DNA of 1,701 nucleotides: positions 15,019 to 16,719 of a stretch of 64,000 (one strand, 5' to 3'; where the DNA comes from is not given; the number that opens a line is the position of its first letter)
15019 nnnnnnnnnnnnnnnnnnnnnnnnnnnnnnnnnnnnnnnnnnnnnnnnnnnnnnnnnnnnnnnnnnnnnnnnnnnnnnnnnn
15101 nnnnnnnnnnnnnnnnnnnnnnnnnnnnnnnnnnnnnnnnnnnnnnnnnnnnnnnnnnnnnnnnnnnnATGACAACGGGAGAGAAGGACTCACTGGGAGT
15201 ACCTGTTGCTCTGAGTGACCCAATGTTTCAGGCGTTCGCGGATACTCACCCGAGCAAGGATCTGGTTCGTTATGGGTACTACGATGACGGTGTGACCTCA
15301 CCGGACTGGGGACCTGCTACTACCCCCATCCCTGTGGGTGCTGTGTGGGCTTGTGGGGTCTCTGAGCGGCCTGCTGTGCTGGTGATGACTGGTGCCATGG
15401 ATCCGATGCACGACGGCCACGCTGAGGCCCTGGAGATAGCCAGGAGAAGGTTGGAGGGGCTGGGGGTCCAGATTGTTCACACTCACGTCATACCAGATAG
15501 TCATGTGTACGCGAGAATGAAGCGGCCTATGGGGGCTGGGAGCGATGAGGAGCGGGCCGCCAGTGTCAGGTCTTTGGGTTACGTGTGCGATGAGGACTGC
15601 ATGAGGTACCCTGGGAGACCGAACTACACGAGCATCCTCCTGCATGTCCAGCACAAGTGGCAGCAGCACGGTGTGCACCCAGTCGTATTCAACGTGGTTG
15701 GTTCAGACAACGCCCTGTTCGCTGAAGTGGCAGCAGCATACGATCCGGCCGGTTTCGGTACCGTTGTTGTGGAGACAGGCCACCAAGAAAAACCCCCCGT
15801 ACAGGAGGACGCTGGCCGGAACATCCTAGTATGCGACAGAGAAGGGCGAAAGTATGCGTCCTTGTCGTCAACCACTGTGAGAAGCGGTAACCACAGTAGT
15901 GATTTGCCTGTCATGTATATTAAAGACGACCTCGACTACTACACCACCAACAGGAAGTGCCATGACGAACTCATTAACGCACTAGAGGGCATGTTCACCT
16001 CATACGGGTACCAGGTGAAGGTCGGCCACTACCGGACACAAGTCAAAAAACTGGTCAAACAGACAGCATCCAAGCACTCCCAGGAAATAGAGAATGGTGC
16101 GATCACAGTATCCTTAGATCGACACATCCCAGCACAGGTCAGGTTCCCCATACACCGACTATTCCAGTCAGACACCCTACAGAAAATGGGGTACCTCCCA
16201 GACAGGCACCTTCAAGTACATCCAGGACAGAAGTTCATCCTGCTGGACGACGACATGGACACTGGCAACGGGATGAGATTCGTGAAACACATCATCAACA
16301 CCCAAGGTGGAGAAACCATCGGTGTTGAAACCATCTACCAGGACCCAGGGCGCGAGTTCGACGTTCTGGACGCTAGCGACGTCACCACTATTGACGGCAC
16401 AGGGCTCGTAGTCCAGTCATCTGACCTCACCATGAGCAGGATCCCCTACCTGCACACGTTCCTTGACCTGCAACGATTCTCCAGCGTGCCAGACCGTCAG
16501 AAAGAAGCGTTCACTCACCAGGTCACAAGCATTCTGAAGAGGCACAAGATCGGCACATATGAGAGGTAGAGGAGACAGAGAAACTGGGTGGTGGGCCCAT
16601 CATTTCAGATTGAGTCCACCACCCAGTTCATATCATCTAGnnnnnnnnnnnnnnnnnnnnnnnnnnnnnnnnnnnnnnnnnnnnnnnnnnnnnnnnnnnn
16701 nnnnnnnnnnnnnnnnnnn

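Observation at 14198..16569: Translationally coupled nadE and NMNAT-PRTase fusion: candidate NAD+-reconstitution (counter-defence) module with a non-standard enzyme set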

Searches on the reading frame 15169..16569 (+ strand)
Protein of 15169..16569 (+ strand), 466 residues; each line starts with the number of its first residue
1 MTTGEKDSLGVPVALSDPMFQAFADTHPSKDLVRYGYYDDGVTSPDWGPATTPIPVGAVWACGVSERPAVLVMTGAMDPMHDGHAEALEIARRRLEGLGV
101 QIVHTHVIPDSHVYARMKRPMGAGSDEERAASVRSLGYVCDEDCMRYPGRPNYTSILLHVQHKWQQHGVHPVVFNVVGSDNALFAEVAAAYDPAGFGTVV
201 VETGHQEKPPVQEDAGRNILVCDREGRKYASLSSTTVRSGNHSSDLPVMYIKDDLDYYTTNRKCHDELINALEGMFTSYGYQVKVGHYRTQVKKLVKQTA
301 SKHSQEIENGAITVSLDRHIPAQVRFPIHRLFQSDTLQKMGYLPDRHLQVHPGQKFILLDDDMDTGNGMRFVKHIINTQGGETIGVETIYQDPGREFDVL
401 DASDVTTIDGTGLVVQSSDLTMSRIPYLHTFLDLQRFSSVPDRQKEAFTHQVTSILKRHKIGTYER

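Call 3: search_protein_families(library=pfam, proteins=[window:15169-16569:+], max_evalue=0.01)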
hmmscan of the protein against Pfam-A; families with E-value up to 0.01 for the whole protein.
window:15169-16569:+ (466 aa): 2 families
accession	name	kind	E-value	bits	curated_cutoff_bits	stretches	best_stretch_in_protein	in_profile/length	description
PF00156.33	Pribosyltran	-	0.00015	21.6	26.3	1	333-400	64-134/158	Phosphoribosyl transferase domain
PF01467.32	CTP_transf_like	-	0.0039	17.8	21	1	73-193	2-104/133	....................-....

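Call 4: search_protein_families(library=phrogs, proteins=[window:15169-16569:+], max_evalue=0.001)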
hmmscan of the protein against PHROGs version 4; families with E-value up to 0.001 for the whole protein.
window:15169-16569:+ (466 aa): 0 families

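Call 6: search_dna_similar(query=window:15169-16569:+, collection=phages, mode=protein, max_rows=30)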
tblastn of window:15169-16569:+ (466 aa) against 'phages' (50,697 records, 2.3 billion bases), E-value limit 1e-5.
No match.

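Call 11: find_homologous_proteins(query=window:15169-16569:+, max_evalue=0.001)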
Query window:15169-16569:+ (466 aa): 27 proteins with E <= 0.001 among 7269 candidates.
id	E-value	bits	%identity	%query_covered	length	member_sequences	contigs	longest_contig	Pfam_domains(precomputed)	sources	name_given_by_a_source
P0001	0.0e+0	1067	99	100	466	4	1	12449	-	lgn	-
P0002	1.3e-286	969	89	100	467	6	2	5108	-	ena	-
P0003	3.0e-285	965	89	100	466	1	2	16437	-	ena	-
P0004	5.5e-285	964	89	100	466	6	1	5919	-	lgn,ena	-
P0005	5.1e-282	954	88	100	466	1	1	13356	-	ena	-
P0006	6.1e-281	950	88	100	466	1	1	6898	-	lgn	-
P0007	1.2e-280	949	90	97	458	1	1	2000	-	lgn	-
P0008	3.0e-279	945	88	100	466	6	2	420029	-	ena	-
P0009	4.0e-279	944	87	100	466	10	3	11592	-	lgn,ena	-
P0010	9.5e-279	943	89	97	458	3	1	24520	-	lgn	-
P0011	9.6e-278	940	87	100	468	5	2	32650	-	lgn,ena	-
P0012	1.2e-277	939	87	100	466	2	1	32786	-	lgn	-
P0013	2.4e-276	935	87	100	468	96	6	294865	-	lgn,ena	-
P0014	6.5e-276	934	87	100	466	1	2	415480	-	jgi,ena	jgi:cytidylyltransferase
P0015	3.0e-274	928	86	100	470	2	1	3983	-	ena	-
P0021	5.4e-119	417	47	97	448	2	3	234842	-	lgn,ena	-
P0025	4.9e-66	242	35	94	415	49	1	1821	PF01467.33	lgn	-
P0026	5.8e-66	242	35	94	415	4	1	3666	PF01467.33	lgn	-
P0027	1.9e-65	240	35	94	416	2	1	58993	PF01467.33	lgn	-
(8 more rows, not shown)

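Call 14: find_related_loci(query=A1, collection=genome_contigs, flank=10000)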
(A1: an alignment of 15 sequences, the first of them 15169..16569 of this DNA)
Query A1 (466 aa) in genome_contigs; peptide patterns used: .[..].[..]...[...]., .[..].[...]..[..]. (x = any residue, [..] = any of these).
435 stretches matched a pattern, but none encodes a relative of the query by tblastn (E <= 1e-3).

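Call 15: find_encoding_contigs(protein=P0008, flank=10000, max_places=3)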
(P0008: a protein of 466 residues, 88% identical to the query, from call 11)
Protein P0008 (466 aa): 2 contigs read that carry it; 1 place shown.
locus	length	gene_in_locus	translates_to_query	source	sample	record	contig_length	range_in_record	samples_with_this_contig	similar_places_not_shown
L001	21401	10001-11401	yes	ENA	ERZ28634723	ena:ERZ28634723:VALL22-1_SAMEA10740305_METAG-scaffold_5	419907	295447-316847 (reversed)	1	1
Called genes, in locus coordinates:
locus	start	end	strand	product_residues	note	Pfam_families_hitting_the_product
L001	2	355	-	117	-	-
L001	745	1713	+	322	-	-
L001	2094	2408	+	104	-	-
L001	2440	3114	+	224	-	-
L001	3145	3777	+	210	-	-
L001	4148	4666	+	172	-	-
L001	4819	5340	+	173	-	-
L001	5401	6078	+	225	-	-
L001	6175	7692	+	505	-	PF07282:Cas12f1-like_TNB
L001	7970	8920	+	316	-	PF04055:Radical_SAM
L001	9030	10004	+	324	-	PF02540:NAD_synthase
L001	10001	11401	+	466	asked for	-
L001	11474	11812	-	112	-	-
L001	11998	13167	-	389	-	-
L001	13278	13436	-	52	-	-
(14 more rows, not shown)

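Call 16: find_encoding_contigs(protein=P0021, flank=10000, max_places=3)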
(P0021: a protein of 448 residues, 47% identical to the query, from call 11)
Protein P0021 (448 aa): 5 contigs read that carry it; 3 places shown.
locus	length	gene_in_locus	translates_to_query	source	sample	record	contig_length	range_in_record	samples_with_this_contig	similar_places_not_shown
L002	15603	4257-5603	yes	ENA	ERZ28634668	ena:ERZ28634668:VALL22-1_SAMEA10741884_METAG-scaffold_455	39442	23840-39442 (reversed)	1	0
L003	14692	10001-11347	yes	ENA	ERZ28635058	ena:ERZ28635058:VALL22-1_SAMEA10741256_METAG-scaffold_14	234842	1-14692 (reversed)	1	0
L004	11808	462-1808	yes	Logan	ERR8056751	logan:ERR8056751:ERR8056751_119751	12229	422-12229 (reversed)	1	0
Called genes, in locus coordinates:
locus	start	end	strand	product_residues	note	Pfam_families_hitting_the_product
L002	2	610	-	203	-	?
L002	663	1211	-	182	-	-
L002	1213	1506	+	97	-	-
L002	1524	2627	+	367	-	PF04055:Radical_SAM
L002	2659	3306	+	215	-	-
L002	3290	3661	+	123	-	-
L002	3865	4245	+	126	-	PF02540:NAD_synthase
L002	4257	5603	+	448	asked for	-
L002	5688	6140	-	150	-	-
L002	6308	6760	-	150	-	-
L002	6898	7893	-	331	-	-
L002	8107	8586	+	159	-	PF06114:Peptidase_M78 (weak)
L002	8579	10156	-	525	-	PF07282:Cas12f1-like_TNB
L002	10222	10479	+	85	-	-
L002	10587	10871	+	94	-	-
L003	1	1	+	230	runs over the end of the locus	-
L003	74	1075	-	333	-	-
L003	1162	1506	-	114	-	-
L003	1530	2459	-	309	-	-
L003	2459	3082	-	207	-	-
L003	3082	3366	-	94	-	-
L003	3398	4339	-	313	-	-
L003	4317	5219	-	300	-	-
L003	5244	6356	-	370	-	-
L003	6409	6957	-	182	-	-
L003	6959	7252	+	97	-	-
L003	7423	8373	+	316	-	PF04055:Radical_SAM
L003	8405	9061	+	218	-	-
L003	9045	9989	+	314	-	PF02540:NAD_synthase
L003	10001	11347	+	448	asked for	-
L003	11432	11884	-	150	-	-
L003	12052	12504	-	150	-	-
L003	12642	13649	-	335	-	-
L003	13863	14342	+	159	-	PF06114:Peptidase_M78 (weak)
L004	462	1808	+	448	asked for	-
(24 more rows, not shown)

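Call 19: search_solved_structures(query=A1, max_evalue=1, show_alignments=3)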
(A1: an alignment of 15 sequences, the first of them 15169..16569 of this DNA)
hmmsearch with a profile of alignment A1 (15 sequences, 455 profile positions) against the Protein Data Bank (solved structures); distinct sequences matched with E-value up to 1: 63 (the best 60 are shown).
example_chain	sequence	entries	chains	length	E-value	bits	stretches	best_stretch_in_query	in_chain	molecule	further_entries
5zgo_A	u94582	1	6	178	2.1e-05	26.8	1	334-391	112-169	Adenine phosphoribosyltransferase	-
6fsp_A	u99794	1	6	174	2.1e-05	26.7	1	334-391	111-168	PRPP-binding protein, adenine/guanine phosphoribosyltransferase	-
2p1z_A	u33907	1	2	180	0.00017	23.7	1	316-391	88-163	Phosphoribosyltransferase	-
3ohp_A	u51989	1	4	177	0.0014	20.7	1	278-388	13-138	Hypoxanthine phosphoribosyltransferase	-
5hkf_A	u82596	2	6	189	0.0017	20.5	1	340-385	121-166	Orotate phosphoribosyltransferase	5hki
5hkl_A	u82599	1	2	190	0.0017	20.5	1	340-385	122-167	Orotate phosphoribosyltransferase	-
2pry_A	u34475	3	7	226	0.006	18.7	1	310-403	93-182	Orotate phosphoribosyltransferase 1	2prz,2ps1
4wml_A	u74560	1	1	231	0.0062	18.6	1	310-403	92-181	Orotate phosphoribosyltransferase 1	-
4wn3_A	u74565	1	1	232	0.0062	18.6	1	310-403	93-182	Orotate phosphoribosyltransferase 1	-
9vlf_B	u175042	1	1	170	0.0088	18.1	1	338-377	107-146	Adenine phosphoribosyltransferase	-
1vch_A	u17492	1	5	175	0.017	17.1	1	342-382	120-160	Phosphoribosyltransferase-related protein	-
4m0k_A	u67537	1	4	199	0.019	17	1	336-378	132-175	Adenine phosphoribosyltransferase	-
5b6h_A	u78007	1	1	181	0.021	16.9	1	338-380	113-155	Adenine phosphoribosyltransferase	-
4mb6_A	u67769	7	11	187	0.022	16.8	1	338-380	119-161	Adenine phosphoribosyltransferase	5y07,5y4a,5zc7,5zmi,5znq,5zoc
3elb_A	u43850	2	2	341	0.028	16.5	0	59-112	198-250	Ethanolamine-phosphate cytidylyltransferase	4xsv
9rpk_A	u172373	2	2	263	0.25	13.3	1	55-108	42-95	Nicotinamide/nicotinic acid mononucleotide adenylyltransferase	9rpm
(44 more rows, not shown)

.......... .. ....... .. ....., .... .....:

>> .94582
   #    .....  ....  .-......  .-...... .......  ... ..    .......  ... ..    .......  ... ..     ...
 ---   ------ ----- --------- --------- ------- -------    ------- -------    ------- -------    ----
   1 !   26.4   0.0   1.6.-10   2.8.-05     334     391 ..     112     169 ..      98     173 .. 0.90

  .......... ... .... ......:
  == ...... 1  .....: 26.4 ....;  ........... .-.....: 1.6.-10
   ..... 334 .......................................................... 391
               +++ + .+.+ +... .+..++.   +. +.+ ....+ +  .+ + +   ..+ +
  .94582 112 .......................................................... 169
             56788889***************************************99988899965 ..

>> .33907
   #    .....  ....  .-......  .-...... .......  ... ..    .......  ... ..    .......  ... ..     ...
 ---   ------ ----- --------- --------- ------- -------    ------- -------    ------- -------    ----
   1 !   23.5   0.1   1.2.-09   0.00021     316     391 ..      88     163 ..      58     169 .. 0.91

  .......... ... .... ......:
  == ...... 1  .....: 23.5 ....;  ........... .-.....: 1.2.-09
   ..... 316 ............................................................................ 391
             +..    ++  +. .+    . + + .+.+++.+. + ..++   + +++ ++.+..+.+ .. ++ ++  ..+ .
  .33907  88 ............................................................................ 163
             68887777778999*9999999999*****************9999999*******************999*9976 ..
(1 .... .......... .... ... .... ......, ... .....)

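Call 21: search_protein_families(library=ncbifam, proteins=[window:15169-16569:+, L003:8405-9061:+, L003:7423-8373:+, L003:9045-9989:+], max_evalue=0.01)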
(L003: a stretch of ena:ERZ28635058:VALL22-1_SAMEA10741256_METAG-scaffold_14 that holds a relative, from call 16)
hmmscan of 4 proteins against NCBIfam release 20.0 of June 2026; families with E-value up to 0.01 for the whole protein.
window:15169-16569:+ (466 aa): 2 families
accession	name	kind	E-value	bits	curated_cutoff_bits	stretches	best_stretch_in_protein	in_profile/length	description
TIGR01367.1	pyrE_Therm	equivalog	0.0005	19.7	150.25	1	346-390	98-142/187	orotate phosphoribosyltransferase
TIGR00125.1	cyt_tran_rel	domain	0.0093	16.1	27.7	0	72-134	3-57/65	adenylyltransferase/cytidyltransferase family protein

L003:8405-9061:+ (218 aa): 1 family
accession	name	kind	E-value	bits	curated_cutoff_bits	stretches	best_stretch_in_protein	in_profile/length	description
NF052483.1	racemase_CuyB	equivalog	0.00071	19.6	190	0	168-207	179-220/225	cysteate racemase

L003:7423-8373:+ (316 aa): 12 families
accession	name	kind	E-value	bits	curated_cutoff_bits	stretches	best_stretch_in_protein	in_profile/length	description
TIGR02666.1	moaA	equivalog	3e-08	33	284.05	1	32-206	24-190/336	GTP 3',8-cyclase MoaA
TIGR03977.1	rSAM_pair_HxsC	equivalog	3e-06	26.3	267.9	1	29-222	36-223/292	His-Xaa-Ser system radical SAM maturase HxsC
TIGR04317.1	W_rSAM_matur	equivalog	3.1e-06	26.5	380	1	29-141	15-118/349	tungsten cofactor oxidoreductase radical SAM maturase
TIGR03278.1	methan_mark_10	equivalog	1.5e-05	24.1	350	1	29-150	36-152/404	methyl coenzyme M reductase-arginine methyltransferase Mmp10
NF049973.1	radical_Rv1681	equivalog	2.7e-05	23.3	380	1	32-201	86-245/326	Rv1681 family radical SAM protein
TIGR00048.1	rRNA_mod_RlmN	equivalog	0.00012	21.2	290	1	31-164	118-250/355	dual-specificity RNA methyltransferase RlmN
TIGR04251.1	SCM_rSAM_ScmF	equivalog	0.0005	19.5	400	1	31-111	17-95/353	SynChlorMet cassette radical SAM/SPASM protein ScmF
NF038283.1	viperin_w_prok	equivalog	0.00072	18.8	180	1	32-222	16-213/281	viperin family antiviral radical SAM protein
NF045646.2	rSAM_Se_TrsS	equivalog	0.0012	17.5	490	1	25-195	93-253/441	radical SAM (seleno)protein TrsS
TIGR04303.1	GeoRSP_rSAM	equivalog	0.0023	17.5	400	1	30-203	13-174/325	GeoRSP system radical SAM/SPASM protein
TIGR03956.1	rSAM_HydE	equivalog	0.0049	16.1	254.6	1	28-200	59-223/340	[FeFe] hydrogenase H-cluster radical SAM maturase HydE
TIGR02495.1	NrdG2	equivalog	0.0069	15.7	131.15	0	32-107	30-100/193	anaerobic ribonucleoside-triphosphate reductase activating protein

L003:9045-9989:+ (314 aa): 10 families
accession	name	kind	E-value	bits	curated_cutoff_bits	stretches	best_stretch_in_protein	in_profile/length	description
NF010587.0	PRK13980.1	equivalog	1.2e-27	96.8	255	1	40-279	21-252/267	NAD+ synthase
TIGR00552.1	nadE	equivalog_domain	3.5e-25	88.7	63.65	1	41-279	13-238/251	NAD(+) synthase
NF002048.0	PRK00876.1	subfamily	4.3e-19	68.5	313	2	166-258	195-288/330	NAD(+) synthase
NF001979.1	PRK00768.1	equivalog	3.8e-11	43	250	1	162-246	150-236/266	NAD(+) synthase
TIGR00884.1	guaA_Cterm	equivalog_domain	2.1e-06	27.3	338.75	1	55-117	21-76/310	glutamine-hydrolyzing GMP synthase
NF010588.0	PRK13981.1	equivalog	4.6e-06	25.3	479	1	21-215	256-442/546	NAD+ synthase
TIGR00268.2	TIGR00268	equivalog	0.00017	21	150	1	50-213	13-163/259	ATP-dependent sacrificial sulfur transferase LarE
NF000848.1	PRK00074.1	equivalog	0.00093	17.9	400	0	52-112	215-269/512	glutamine-hydrolyzing GMP synthase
TIGR00364.1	TIGR00364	equivalog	0.0011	18.6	150.3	0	55-124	3-63/201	7-cyano-7-deazaguanine synthase QueC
NF001138.1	PRK00143.1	equivalog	0.0093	14.9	284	0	54-115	3-63/345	tRNA 2-thiouridine(34) synthase MnmA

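Call 24: predict_structure(alignment_id=A1)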
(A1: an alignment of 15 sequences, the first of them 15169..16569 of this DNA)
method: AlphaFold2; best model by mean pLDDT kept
length: 466 residues; sequences in the alignment: 15
mean_pLDDT: 80.6   pTM: 0.61
mean pLDDT of the five models: 80.6, 79.2, 77.1, 69.4, 67.3
residues with pLDDT >= 90: 178; 70-90: 198; 50-70: 50; < 50: 40
segments of 3 or more residues with pLDDT < 50: 1-11, 115-123, 226-244
pLDDT, mean of each block of 10 residues (from residue 1): 40 73 86 78 77 84 93 66 72 91 86 48 62 78 76 86 92 86 86 90 61 87 59 38 61 92 95 86 88 94 94 93 91 82 87 94 69 89 90 70 92 91 91 77 84 97 86
secondary structure, 60 per line:
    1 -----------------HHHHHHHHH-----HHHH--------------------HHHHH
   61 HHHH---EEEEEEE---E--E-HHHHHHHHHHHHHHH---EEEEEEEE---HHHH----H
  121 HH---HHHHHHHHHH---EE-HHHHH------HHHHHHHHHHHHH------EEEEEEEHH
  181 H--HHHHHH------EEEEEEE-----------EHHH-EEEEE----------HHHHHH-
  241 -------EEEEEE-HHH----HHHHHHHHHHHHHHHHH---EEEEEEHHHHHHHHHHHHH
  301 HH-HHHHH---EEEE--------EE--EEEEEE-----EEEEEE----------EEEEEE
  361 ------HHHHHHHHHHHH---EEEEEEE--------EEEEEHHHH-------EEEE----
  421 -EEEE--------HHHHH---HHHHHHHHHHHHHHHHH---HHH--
elements in order: H18-26 H32-35 H56-64 E68-74 H83-97 E101-108 H112-115 H126-135 H142-146 H153-165 E172-178 H184-189 E196-202 E219-223 H234-239 E248-253 H262-278 E282-287 H288-302 H304-308 E312-315 E328-333 E339-344 E355-360 H367-378 E382-388 E397-401 H402-405 E413-416 E422-425 H434-438 H442-458

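Call 26: search_protein_representatives(alignment_id=A1)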
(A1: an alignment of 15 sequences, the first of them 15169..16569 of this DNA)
Query: 15 sequences, 455 profile positions. Proteins with E-value up to 0.001 (for the whole library): 878; up to 1e-10: 511; up to 1e-30: 40. The best 150 are listed.
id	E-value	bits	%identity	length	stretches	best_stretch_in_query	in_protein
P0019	1.4e-214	729.5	-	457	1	4-454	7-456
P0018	8.5e-211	717.0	-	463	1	5-454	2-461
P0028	2.7e-202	689.0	-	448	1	8-454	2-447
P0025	8.2e-178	608.3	-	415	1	1-445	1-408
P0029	4.0e-94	332.5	-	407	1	8-439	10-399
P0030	1.3e-77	278.0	-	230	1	232-454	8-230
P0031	2.3e-45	171.7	-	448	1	61-445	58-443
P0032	1.2e-40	156.2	-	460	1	7-443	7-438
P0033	2.9e-39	151.6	-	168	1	10-162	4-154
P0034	1.8e-38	149.0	-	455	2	14-231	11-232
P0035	2.0e-38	148.9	-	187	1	339-454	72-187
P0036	1.6e-37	145.9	-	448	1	41-449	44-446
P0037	3.3e-36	141.5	-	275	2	341-449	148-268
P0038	1.5e-35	139.4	-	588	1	6-430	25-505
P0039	3.9e-35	138.0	-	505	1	15-430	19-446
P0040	1.1e-34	136.5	-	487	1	7-429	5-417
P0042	1.2e-33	133.1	-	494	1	7-429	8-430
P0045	1.7e-33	132.6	-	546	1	6-446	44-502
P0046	4.0e-33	131.4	-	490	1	7-448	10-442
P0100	2.8e-28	115.4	-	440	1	6-445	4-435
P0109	9.3e-28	113.7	-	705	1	14-446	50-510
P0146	2.3e-26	109.1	-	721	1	5-443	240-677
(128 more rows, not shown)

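Call 27: search_protein_families(library=pfam, proteins=[P0029, P0031, P0032, P0036, P0038, P0039, P0040, P0045, P0109, P0146], max_evalue=0.01)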
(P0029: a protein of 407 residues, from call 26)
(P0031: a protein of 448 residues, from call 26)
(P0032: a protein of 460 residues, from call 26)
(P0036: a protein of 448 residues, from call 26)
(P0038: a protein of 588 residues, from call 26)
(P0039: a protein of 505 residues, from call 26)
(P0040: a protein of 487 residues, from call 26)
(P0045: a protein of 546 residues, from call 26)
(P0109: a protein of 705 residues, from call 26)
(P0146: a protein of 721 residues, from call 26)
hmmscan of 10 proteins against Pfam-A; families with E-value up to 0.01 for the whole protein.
P0029 (407 aa): 1 family
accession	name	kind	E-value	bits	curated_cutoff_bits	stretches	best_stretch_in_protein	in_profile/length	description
PF01467.32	CTP_transf_like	-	5.3e-05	23.9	21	1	62-207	1-132/133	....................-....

P0031 (448 aa): 0 families

P0032 (460 aa): 1 family
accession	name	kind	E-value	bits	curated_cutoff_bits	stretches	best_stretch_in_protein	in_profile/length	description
PF01467.32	CTP_transf_like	-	4.3e-06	27.4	21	1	63-226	1-131/133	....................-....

P0036 (448 aa): 2 families
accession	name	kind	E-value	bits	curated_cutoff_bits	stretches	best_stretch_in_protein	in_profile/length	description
PF01467.32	CTP_transf_like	-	2.9e-07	31.2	21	1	69-237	3-132/133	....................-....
PF00156.33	Pribosyltran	-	0.0094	15.7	26.3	0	325-379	79-125/158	Phosphoribosyl transferase domain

P0038 (588 aa): 1 family
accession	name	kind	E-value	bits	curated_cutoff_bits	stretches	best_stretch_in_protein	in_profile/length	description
PF01467.32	CTP_transf_like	-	4.8e-09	36.9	21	1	86-204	1-92/133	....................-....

P0039 (505 aa): 1 family
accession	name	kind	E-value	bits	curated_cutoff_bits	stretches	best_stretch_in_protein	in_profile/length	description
PF01467.32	CTP_transf_like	-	5e-06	27.2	21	1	78-238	8-132/133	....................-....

P0040 (487 aa): 1 family
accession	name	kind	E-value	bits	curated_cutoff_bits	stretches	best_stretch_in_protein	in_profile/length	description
PF01467.32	CTP_transf_like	-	2.9e-08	34.4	21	1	60-192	1-104/133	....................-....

P0045 (546 aa): 1 family
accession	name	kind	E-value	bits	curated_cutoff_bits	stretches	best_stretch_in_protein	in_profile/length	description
PF01467.32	CTP_transf_like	-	1.6e-11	45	21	1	107-275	3-132/133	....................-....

P0109 (705 aa): 4 families
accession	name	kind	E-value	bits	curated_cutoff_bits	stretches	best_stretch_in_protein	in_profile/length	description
PF00583.31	Acetyltransf_1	-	6.9e-14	52.6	20.7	1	591-689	17-116/116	Acetyltransferase (GNAT) family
PF13673.13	Acetyltransf_10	-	2.5e-12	47.3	23.6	1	583-697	6-114/128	Acetyltransferase (GNAT) domain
PF13508.13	Acetyltransf_7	-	3e-10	40.8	27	1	610-690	5-83/84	Acetyltransferase (GNAT) domain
PF01467.32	CTP_transf_like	-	9e-08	32.8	21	1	105-274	3-133/133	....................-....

P0146 (721 aa): 2 families
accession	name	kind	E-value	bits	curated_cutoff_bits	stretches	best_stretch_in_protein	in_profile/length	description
PF01467.32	CTP_transf_like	-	3.9e-07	30.8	21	1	300-462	3-130/133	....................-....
PF06574.18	FAD_syn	-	0.009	16.3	27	1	296-417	8-120/158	FAD synthetase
